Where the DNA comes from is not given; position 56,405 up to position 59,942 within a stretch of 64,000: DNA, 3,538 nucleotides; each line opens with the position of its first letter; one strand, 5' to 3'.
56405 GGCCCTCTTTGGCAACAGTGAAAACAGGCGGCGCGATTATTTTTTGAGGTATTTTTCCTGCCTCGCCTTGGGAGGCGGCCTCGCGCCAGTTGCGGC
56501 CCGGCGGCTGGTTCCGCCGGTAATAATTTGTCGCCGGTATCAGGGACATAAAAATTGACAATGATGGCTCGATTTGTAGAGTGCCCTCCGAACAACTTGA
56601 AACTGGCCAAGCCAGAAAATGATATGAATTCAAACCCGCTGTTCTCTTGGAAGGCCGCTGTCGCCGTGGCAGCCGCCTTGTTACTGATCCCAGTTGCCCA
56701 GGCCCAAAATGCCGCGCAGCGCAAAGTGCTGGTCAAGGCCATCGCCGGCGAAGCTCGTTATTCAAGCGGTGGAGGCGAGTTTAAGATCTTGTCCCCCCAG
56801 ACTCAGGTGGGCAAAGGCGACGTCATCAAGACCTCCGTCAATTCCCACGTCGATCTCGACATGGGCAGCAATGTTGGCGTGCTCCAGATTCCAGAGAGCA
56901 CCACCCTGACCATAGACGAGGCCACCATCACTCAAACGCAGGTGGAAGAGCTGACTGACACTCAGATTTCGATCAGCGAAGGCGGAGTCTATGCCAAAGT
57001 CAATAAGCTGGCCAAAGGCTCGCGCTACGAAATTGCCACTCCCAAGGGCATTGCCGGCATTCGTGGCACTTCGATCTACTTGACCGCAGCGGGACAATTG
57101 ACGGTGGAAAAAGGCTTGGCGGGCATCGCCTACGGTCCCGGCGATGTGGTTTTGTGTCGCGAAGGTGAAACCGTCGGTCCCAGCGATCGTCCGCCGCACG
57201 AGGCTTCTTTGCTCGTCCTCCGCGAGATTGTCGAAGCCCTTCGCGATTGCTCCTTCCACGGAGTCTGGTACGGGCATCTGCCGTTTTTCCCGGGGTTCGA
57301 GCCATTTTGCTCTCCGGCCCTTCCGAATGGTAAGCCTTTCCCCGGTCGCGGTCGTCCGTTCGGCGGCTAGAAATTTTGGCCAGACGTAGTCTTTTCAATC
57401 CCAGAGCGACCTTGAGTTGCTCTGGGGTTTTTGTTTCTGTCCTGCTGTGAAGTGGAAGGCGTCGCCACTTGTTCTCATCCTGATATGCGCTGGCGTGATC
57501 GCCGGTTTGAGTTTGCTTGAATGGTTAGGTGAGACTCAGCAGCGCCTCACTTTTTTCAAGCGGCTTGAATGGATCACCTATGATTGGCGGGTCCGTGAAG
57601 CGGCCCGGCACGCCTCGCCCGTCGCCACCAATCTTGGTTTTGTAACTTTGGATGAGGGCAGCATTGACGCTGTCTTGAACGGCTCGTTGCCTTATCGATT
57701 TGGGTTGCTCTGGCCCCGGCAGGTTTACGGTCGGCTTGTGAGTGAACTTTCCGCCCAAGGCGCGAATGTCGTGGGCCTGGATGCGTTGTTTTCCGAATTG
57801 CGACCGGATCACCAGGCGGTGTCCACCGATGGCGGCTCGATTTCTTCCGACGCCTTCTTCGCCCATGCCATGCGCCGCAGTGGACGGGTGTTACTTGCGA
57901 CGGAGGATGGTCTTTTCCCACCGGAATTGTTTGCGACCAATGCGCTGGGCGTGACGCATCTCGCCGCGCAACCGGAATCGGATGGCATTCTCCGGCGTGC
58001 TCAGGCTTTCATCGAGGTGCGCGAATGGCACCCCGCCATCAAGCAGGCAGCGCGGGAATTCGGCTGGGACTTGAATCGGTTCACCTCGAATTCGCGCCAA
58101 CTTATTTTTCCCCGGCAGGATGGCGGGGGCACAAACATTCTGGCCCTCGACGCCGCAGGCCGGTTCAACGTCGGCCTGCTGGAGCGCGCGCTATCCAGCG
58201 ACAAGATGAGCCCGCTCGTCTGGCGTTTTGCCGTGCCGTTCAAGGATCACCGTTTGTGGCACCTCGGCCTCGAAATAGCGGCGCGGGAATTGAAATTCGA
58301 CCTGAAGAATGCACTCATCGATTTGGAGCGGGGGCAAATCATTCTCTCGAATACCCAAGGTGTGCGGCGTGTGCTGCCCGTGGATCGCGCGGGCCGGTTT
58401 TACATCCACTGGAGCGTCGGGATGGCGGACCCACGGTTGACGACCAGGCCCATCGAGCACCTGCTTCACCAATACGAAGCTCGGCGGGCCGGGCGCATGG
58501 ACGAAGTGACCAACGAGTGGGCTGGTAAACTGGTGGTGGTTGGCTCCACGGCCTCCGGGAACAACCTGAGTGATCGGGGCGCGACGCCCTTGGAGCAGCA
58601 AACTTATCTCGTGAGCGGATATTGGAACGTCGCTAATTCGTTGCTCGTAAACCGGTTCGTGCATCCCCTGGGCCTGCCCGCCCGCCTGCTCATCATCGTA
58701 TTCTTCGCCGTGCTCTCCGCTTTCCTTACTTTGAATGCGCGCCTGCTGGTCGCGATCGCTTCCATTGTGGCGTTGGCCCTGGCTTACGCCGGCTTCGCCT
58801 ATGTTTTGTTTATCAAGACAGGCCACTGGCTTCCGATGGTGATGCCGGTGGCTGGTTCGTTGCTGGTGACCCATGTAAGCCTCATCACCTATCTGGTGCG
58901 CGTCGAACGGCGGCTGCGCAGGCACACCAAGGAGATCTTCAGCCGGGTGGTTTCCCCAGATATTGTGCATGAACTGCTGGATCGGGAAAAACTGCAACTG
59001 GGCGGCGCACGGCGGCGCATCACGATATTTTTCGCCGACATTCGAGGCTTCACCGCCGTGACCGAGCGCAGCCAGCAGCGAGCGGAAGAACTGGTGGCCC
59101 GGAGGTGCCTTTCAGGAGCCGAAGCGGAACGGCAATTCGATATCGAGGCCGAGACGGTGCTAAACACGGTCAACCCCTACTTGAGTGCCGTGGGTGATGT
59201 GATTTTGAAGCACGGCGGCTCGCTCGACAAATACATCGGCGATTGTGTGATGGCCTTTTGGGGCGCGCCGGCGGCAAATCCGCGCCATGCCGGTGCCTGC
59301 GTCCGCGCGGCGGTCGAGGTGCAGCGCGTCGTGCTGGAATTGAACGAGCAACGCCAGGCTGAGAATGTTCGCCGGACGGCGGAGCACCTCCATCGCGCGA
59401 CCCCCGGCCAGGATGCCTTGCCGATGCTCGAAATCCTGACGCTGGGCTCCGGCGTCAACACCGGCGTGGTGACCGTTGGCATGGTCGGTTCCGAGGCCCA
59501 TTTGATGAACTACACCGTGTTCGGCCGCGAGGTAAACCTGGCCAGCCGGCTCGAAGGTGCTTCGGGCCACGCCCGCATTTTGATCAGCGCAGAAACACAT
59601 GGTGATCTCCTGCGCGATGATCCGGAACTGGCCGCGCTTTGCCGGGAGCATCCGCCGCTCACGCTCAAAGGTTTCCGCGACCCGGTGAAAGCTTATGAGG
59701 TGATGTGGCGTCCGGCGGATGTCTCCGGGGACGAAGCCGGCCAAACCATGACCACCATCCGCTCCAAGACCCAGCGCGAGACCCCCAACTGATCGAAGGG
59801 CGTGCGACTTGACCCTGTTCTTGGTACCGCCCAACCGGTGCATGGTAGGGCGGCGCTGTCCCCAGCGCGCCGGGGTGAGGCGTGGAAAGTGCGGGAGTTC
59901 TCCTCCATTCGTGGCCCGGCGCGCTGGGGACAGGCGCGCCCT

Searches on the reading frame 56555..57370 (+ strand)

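Call 69: search_protein_families(library=pfam, proteins=[window:56555-57370:+], max_evalue=0.01)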
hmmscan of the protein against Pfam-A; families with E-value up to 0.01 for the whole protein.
window:56555-57370:+ (271 aa): 1 family
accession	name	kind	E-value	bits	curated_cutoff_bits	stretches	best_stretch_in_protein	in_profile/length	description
PF04773.18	FecR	-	6e-08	33.5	24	1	110-181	13-86/97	FecR protein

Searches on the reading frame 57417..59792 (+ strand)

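Call 68: search_protein_families(library=pfam, proteins=[window:57417-59792:+], max_evalue=0.00001)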
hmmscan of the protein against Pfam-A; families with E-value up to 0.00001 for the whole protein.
window:57417-59792:+ (791 aa): 2 families
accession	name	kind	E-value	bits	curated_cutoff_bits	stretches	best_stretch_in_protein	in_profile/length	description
PF05226.16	CHASE2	-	5.3e-28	98.7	26.3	1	42-433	13-254/257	CHASE2 domain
PF00211.25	Guanylate_cyc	-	2.9e-18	66.5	21.9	1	534-760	8-179/183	Adenylate and Guanylate cyclase catalytic domain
